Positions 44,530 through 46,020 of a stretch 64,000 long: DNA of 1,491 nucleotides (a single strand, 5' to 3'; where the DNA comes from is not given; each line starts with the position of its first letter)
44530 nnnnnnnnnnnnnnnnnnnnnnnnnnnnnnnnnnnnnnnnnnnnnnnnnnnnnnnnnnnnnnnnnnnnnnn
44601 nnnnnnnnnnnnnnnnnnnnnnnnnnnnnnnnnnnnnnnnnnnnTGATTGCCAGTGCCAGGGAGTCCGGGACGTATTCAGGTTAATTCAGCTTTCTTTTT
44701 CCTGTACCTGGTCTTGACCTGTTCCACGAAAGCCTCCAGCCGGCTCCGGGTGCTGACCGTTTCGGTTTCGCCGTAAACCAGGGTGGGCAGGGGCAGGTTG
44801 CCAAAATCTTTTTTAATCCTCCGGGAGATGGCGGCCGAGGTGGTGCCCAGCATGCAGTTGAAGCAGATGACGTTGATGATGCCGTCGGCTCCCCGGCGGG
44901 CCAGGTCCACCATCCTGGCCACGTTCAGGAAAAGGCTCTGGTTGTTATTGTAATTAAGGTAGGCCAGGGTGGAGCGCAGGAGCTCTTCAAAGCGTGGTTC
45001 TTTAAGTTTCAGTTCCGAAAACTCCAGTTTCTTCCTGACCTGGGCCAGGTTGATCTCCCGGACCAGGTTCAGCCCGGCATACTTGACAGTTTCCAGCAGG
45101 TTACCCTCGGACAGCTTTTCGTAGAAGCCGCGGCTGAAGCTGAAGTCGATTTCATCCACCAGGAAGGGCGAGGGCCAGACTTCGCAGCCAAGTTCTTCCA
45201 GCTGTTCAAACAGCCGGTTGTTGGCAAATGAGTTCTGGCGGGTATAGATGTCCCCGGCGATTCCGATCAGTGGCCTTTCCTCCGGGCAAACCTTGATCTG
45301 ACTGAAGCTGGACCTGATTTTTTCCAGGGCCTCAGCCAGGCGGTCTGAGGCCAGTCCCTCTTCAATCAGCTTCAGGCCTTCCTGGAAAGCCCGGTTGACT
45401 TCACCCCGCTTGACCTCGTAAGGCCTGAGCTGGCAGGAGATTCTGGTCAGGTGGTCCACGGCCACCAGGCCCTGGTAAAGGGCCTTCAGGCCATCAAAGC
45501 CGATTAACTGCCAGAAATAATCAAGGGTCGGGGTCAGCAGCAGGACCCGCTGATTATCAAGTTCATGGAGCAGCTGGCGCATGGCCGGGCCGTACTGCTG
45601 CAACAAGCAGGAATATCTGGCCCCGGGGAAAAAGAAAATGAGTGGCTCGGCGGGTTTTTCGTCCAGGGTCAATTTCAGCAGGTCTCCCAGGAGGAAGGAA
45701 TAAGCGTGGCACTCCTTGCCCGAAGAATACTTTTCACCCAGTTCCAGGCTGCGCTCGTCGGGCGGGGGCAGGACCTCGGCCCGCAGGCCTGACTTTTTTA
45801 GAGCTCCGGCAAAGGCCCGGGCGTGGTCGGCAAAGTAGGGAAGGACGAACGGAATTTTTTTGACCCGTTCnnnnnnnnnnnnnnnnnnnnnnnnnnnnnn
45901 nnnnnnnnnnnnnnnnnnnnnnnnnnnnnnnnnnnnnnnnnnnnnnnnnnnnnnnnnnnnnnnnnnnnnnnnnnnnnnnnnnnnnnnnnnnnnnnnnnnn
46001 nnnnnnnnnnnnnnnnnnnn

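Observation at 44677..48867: Giant 1396-aa activase/dehydratase fusion protein next to pfkA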

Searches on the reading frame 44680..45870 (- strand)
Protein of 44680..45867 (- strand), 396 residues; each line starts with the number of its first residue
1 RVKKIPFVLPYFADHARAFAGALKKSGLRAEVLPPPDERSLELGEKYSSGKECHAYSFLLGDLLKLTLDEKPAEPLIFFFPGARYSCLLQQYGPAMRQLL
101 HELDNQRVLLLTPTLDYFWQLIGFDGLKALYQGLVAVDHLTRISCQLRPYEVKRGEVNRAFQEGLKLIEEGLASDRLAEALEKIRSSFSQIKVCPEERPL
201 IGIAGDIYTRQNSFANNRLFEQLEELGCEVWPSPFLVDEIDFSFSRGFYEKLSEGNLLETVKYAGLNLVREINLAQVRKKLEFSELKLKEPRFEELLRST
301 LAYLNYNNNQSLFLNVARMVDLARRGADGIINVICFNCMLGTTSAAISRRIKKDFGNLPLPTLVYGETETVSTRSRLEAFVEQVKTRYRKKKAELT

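Call 29: search_protein_families(library=pfam, proteins=[window:44680-45867:-], max_evalue=10)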
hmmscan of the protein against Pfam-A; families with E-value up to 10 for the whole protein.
window:44680-45867:- (396 aa): 1 family
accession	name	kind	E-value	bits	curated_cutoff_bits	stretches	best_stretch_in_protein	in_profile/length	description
PF09989.15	DUF2229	-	1.2e-05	25.5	29.4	1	5-232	4-214/218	CoA enzyme activase uncharacterised domain (DUF2229)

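Call 108: predict_structure(alignment_id=A2)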
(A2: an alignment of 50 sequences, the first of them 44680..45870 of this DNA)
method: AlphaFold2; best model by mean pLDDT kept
length: 397 residues; sequences in the alignment: 50
mean_pLDDT: 90.1   pTM: 0.90
mean pLDDT of the five models: 90.1, 89.6, 89.2, 87.5, 85.4
residues with pLDDT >= 90: 251; 70-90: 127; 50-70: 15; < 50: 4
segments of 3 or more residues with pLDDT < 50: 84-86
pLDDT, mean of each block of 10 residues (from residue 1): 89 94 97 95 92 86 95 94 59 82 94 86 93 95 93 96 98 98 96 93 90 89 95 88 88 92 89 89 72 85 88 90 95 89 87 96 82 86 98 90
secondary structure, 60 per line:
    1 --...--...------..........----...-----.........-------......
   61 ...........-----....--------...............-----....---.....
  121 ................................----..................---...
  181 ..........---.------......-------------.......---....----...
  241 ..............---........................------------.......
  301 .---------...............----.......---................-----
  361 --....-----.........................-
elements in order: E8-10 H17-26 E31-33 H39-47 H55-71 E77-80 H89-103 E109-112 H116-151 H157-174 H178-190 E201-206 H220-226 E230-233 H238-254 H258-281 H294-301 H311-325 E330-336 H340-355 E363-366 H372-396
